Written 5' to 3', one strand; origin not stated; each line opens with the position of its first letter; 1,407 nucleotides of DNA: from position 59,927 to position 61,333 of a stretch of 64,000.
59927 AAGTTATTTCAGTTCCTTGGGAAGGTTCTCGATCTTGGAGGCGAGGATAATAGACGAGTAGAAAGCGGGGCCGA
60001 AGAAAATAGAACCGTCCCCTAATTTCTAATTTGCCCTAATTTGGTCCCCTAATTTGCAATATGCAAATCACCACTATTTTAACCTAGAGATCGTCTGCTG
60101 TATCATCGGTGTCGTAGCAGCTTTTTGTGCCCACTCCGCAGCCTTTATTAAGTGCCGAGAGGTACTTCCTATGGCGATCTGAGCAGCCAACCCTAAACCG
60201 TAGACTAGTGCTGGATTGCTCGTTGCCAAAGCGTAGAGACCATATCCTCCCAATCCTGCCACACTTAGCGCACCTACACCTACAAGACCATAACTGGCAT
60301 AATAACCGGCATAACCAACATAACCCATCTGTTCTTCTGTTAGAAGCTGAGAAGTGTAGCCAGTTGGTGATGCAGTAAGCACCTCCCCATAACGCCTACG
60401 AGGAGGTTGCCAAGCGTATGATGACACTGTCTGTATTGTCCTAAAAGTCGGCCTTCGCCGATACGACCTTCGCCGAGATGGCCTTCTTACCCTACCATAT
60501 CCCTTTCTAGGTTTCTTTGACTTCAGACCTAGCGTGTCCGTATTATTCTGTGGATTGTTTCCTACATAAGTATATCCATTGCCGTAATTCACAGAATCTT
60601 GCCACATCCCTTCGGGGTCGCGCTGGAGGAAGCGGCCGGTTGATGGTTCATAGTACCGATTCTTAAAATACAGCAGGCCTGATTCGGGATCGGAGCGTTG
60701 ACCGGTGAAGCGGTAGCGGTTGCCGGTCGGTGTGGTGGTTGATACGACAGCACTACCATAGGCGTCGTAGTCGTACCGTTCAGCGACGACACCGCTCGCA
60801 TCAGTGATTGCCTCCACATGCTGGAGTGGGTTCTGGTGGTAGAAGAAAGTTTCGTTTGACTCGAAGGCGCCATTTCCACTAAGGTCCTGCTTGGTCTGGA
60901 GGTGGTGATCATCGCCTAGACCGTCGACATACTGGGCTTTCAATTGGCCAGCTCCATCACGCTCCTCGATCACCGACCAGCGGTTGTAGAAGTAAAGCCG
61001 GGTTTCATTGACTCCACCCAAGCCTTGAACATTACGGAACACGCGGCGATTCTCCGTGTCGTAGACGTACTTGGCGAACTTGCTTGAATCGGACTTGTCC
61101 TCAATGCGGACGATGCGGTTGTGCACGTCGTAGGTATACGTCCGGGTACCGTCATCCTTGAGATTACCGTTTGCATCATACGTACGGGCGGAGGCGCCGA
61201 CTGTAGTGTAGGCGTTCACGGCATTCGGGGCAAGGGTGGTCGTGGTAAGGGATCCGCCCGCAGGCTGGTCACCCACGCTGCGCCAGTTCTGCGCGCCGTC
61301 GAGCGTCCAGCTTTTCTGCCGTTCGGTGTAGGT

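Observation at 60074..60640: RHS polymorphic toxin with an unrecognised Arg-rich + glycine-zipper C-terminal tip, lower-GC module, and no adjacent immunity gene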

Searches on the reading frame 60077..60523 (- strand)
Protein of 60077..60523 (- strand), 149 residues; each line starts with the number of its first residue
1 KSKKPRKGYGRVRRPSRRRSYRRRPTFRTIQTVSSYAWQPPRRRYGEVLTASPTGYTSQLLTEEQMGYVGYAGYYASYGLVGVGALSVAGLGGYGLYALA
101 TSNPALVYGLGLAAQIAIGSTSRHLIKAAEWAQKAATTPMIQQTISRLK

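Call 4: search_protein_families(library=pfam, proteins=[window:60077-60523:-], max_evalue=1)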
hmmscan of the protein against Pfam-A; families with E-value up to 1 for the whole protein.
seq(149 aa): 1 family
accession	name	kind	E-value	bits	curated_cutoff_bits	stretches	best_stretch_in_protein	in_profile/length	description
PF02956.20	TT_ORF1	-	0.025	13.7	27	1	6-74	36-98/525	TT viral orf 1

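Call 5: search_protein_families(library=ncbifam, proteins=[window:60077-60523:-], max_evalue=1)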
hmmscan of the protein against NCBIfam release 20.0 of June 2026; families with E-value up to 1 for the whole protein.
seq(149 aa): 0 families

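Call 7: find_homologous_proteins(query=window:60077-60523:-, max_evalue=0.01)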
Query seq(149 aa): 118 candidates shared short words with the query, none scored E <= 0.01.

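Call 8: search_protein_families(library=padloc, proteins=[window:60077-60523:-], max_evalue=1)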
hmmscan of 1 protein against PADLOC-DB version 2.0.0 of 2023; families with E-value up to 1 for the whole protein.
seq(149 aa): 0 families

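Call 9: search_solved_structures(query=window:60077-60523:-, max_evalue=10)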
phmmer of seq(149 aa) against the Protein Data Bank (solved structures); distinct sequences matched with E-value up to 10: 0.

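Call 17: search_protein_representatives(protein=window:60077-60523:-)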
Query: 149 residues. Proteins with E-value up to 0.001 (for the whole library): 2; up to 1e-10: 1; up to 1e-30: 1. The best 2 are listed.
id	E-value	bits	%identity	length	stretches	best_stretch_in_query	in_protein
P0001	1.2e-87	307.4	100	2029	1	1-149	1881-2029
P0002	3.0e-06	43.6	63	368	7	29-44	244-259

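Call 19: find_encoding_contigs(protein=P0001, flank=10000, max_places=6)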
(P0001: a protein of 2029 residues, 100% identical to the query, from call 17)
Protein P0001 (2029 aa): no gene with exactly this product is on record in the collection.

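Call 20: list_cluster_members(proteins=[P0001])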
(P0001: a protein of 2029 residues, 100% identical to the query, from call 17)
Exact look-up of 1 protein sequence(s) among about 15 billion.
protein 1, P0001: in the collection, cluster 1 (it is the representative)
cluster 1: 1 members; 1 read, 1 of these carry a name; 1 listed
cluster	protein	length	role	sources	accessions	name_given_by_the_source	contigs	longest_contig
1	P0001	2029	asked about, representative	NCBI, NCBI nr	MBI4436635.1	MAG: hypothetical protein HY590_04405 [Candidatus Omnitrophica bacterium] | hypothetical protein [Candidatus Omnitrophota bacterium]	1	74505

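Call 21: find_related_loci(query=window:60077-60523:-, collection=genome_contigs, flank=10000)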
Query seq(149 aa) (149 aa) in genome_contigs; peptide patterns used: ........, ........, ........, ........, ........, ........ (x = any residue, [..] = any of these).
353 stretches matched a pattern, but none encodes a relative of the query by tblastn (E <= 1e-3).

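Call 29: search_protein_families(library=pfam, proteins=[P0001], max_evalue=10)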
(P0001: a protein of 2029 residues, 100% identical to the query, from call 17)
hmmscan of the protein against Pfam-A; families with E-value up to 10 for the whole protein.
P0001 (2029 aa): 5 families
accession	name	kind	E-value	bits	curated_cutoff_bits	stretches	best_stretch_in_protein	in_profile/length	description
PF05593.20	RHS_repeat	-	7.1e-44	147.8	22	15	259-291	1-33/38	RHS Repeat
PF20148.4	DUF6531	-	5.9e-13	49.4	24.1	1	123-194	7-73/74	Domain of unknown function (DUF6531)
PF18998.6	Flg_new_2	-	0.0015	18.9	23.6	1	3-41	27-70/73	Divergent InlB B-repeat domain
PF25023.1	TEN_YD-shell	-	0.0032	16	50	2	243-339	50-146/909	Teneurin YD-shell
PF15283.12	DUF4595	-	0.13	12.7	34.2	2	1328-1371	63-111/202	Domain of unknown function (DUF4595) with porin-like fold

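Call 32: predict_structure(protein=window:60077-60523:-)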
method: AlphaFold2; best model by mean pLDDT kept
length: 149 residues; sequences in the alignment: 1
mean_pLDDT: 60.3   pTM: 0.22
mean pLDDT of the five models: 60.3, 57.4, 53.8, 52.7, 51.8
residues with pLDDT >= 90: 0; 70-90: 30; 50-70: 90; < 50: 29
segments of 3 or more residues with pLDDT < 50: 33-43, 76-88
pLDDT, mean of each block of 10 residues (from residue 1): 63 62 54 46 50 58 58 48 46 65 72 63 69 76 75
secondary structure, 60 per line:
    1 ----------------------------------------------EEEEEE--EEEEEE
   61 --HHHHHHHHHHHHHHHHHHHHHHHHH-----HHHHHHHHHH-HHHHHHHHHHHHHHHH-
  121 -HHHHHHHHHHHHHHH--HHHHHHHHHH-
elements in order: E47-52 E55-60 H63-87 H93-102 H104-119 H122-136 H139-148

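Call 39: find_related_loci(query=window:60077-60523:-, collection=metagenome_contigs, flank=10000)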
Query seq(149 aa) (149 aa) in metagenome_contigs; peptide patterns used: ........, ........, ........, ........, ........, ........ (x = any residue, [..] = any of these).
446 stretches matched a pattern, but none encodes a relative of the query by tblastn (E <= 1e-3).

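Call 46: search_protein_families(library=phrogs, proteins=[window:60077-60523:-], max_evalue=1)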
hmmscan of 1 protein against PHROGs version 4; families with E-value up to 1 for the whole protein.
seq(149 aa): 1 family
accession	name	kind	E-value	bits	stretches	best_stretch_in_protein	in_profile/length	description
phrog_18991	-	unknown function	0.21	12.8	1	122-144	21-43/62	-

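Call 51: search_dna_similar(query=window:60077-60523:-, collection=plasmids, mode=protein, max_evalue=1, max_rows=10)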
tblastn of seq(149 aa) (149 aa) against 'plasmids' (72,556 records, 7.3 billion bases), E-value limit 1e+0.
No match.

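Call 52: search_dna_similar(query=window:60077-60523:-, collection=phages, mode=protein, max_evalue=1, max_rows=10)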
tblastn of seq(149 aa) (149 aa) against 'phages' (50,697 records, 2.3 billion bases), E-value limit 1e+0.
No match.

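Call 57: fold_search(model_id=the predicted structure, library=pdb)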
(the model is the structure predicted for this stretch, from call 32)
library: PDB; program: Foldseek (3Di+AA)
matches with E <= 10: 4; with E <= 0.001: 0
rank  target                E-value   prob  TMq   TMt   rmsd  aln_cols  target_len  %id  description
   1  9j9t_A                5.3e+00  0.07  0.12  0.10   3.9        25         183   16  artificial mononuclear Zn-bound metalloprotein 4 (M4:Zn) (released 2025-07-02)
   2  9j9s_A                6.5e+00  0.07  0.12  0.10   3.9        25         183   16  artificial mononuclear Zn-bound metalloprotein 5 (M5:Zn) (released 2025-07-02)
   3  9j9u_A                6.5e+00  0.06  0.12  0.10   3.9        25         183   16  artificial dinuclear Mn-bound metalloprotein 2 (D2:Mn) (released 2025-07-02)
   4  1t3u_B                8.3e+00  0.03  0.15  0.22  14.7       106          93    9  Unknown conserved bacterial protein from Pseudomonas aeruginosa PAO1 (released 2004-05-04)

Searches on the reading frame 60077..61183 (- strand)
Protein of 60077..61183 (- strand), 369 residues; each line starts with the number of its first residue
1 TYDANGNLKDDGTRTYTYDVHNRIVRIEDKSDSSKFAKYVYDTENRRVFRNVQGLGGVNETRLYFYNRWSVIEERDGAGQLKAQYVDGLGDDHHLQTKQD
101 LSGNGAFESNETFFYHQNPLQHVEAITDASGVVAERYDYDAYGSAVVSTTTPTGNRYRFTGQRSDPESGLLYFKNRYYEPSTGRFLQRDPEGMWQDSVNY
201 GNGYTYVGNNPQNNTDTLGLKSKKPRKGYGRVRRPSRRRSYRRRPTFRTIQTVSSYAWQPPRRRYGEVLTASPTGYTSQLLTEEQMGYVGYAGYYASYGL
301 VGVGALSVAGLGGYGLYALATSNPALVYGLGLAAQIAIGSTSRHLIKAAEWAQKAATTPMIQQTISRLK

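Call 22: find_homologous_proteins(query=window:60077-61183:-, max_evalue=1e-10)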
Query seq(369 aa) (369 aa): 164 proteins with E <= 1e-10 among 4560 candidates; the best 120 are listed.
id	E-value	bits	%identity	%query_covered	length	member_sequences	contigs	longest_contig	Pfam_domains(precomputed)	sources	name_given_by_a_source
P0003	3.3e-52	196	48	62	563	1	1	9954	PF05593.20,PF25023.2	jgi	jgi:RHS repeat-associated protein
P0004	4.8e-50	189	45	60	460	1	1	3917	PF25023.2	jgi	jgi:RHS repeat-associated protein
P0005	3.3e-46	176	43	60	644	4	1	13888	PF05593.20,PF25023.2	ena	-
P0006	1.2e-45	175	43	59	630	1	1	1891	PF05593.20,PF25023.2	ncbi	ncbi:MAG: RHS repeat domain-containing protein, partial [Planctomycetota bacterium]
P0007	8.1e-33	132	45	60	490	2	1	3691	PF05593.20,PF25023.2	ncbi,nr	ncbi:MAG: RHS repeat-associated core domain-containing protein [Candidatus Omnitrophota bacterium]|n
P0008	1.1e-32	132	41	64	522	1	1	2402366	PF25023.2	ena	-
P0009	1.6e-32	131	37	59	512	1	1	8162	PF05593.20,PF25023.2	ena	-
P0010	6.0e-32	130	36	59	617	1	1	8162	PF05593.20,PF25023.2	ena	-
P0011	1.9e-31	128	46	39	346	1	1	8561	PF25023.2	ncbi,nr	ncbi:MAG: RHS repeat-associated core domain-containing protein, partial [Acidobacteria bacterium]|nr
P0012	8.8e-31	126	42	61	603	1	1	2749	PF05593.20,PF25023.2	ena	-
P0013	1.4e-29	122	39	61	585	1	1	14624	PF25023.2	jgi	jgi:RHS repeat-associated protein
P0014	2.1e-29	121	38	60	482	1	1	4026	PF05593.20,PF25023.2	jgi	jgi:RHS repeat-associated protein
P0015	2.8e-29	121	38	60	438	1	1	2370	PF25023.2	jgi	jgi:RHS repeat-associated protein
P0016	3.2e-29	121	41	59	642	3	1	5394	PF15637.12,PF05593.20,PF25023.2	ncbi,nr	ncbi:MAG: hypothetical protein DRJ03_22670 [Chloroflexi bacterium]|nr:MAG: hypothetical protein DRJ0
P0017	5.9e-29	120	39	60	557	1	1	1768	PF25023.2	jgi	jgi:RHS repeat-associated protein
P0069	1.9e-17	82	32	60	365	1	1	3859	PF05593.20,PF25023.2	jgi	jgi:RHS repeat-associated protein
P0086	9.0e-16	76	36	43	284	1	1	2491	PF25023.2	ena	-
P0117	1.4e-13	69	40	26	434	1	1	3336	-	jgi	jgi:RHS repeat-associated protein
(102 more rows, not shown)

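Call 44: find_encoding_contigs(protein=P0007, flank=5000, max_places=3)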
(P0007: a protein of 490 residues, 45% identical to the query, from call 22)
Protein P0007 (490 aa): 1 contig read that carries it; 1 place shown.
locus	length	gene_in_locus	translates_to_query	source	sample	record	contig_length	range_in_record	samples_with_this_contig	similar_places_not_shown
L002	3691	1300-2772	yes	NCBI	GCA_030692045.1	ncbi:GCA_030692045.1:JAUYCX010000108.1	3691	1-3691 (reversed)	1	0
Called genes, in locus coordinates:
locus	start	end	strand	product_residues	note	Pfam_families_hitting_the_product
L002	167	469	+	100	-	-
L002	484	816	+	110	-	PF08695:Coa1 (weak)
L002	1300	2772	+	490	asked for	PF05593:RHS_repeat (faint), PF25023:TEN_YD-shell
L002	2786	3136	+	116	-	-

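Call 45: find_encoding_contigs(protein=P0003, flank=5000, max_places=3)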
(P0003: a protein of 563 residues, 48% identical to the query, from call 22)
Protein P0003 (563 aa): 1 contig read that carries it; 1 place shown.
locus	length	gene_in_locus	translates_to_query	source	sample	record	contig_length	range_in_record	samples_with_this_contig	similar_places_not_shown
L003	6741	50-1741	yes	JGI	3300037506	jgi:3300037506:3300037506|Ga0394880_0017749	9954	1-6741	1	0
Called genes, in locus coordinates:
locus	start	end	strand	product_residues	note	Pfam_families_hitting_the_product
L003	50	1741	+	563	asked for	PF05593:RHS_repeat (faint), PF25023:TEN_YD-shell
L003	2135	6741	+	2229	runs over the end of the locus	PF02412:TSP_3 (weak), PF20148:DUF6531, PF05593:RHS_repeat (weak), PF25023:TEN_YD-shell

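Call 78: find_encoding_contigs(protein=P0069, flank=3000, max_places=2)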
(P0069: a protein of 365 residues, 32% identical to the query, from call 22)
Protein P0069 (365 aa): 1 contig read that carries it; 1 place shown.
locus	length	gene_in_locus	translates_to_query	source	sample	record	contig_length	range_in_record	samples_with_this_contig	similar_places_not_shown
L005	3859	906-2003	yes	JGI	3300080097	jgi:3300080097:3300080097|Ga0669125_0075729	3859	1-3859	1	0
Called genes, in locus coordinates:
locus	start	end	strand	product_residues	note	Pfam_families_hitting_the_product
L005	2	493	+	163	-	?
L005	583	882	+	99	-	-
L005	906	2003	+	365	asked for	PF05593:RHS_repeat (faint), PF25023:TEN_YD-shell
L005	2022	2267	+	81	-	-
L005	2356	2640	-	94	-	PF13683:rve_3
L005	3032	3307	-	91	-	PF13276:HTH_21 (weak)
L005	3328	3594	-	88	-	PF01527:HTH_Tnp_1, PF13384:HTH_23 (weak)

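Call 79: find_encoding_contigs(protein=P0086, flank=3000, max_places=2)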
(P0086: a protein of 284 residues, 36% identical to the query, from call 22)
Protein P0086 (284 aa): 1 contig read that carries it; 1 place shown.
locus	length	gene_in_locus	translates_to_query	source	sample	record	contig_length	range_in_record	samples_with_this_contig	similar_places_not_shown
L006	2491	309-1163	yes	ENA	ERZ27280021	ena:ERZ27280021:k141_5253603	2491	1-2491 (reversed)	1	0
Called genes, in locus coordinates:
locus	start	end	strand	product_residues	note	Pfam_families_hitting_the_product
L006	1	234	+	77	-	?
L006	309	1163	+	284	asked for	PF25023:TEN_YD-shell (weak)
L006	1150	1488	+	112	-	-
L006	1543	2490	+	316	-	?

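Call 80: find_encoding_contigs(protein=P0117, flank=3000, max_places=2)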
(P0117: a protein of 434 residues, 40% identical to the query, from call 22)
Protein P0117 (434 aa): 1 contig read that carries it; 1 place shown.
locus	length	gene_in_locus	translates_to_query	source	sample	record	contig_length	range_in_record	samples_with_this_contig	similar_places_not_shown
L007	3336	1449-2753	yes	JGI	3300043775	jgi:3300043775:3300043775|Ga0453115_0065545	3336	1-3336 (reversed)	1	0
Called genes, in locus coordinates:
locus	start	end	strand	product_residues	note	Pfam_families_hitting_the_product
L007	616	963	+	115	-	PF13340:DUF4096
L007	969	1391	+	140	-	PF01609:DDE_Tnp_1, PF13359:DDE_Tnp_4 (weak), PF13586:DDE_Tnp_1_2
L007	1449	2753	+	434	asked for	-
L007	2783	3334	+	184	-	?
